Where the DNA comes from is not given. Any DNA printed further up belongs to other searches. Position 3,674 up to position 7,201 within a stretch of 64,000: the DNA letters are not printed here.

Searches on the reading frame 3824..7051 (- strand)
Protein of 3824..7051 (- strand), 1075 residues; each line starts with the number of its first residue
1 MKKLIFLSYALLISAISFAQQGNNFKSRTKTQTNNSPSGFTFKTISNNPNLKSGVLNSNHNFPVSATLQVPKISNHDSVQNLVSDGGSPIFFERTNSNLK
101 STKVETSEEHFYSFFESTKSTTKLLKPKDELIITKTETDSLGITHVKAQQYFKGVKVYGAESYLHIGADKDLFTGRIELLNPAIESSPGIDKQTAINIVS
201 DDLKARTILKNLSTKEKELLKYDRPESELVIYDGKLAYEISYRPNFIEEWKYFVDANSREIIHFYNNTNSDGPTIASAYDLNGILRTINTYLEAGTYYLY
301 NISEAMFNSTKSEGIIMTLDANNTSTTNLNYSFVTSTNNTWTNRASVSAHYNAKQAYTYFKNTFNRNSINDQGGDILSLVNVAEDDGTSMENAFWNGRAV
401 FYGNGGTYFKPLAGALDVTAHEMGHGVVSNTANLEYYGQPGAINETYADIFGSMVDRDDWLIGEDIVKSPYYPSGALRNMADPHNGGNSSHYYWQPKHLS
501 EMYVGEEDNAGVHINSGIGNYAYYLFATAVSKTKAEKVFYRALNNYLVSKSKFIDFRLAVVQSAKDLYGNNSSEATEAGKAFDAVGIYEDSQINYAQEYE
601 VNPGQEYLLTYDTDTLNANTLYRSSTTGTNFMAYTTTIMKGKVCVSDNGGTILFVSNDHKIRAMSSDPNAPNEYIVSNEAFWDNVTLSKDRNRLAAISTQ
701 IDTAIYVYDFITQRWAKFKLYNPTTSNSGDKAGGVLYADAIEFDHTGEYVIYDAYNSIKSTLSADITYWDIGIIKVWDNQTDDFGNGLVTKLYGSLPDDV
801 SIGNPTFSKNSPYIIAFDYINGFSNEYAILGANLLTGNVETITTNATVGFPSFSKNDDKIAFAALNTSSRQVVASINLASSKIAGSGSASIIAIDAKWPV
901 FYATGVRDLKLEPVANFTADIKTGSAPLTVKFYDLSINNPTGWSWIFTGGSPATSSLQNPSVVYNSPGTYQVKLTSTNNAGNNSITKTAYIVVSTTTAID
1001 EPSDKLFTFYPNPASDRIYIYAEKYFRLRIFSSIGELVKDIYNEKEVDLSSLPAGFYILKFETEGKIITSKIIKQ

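Call 80: search_protein_families(library=pfam, proteins=[window:3824-7051:-], max_evalue=0.00001)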
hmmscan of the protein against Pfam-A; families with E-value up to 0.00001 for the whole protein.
window:3824-7051:- (1075 aa): 6 families
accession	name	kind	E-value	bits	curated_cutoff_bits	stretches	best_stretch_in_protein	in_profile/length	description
PF02868.21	Peptidase_M4_C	-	5.5e-41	140.6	24.4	1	432-587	1-165/165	Thermolysin metallopeptidase, alpha-helical domain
PF01447.24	Peptidase_M4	-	2.6e-34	119.2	22.4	1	281-428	7-144/145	Thermolysin metallopeptidase, catalytic domain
PF07504.19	FTP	-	5.5e-12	45.8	21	1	129-171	1-43/51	Fungalysin/Thermolysin Propeptide Motif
PF18911.6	PKD_4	-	2.7e-11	43.8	27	1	912-993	3-85/85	PKD domain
PF18962.6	Por_Secre_tail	-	4.5e-11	43.3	27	1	1010-1073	2-74/75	Secretion system C-terminal sorting domain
PF00801.26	PKD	-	1.3e-07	32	23.5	1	925-988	12-77/80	PKD domain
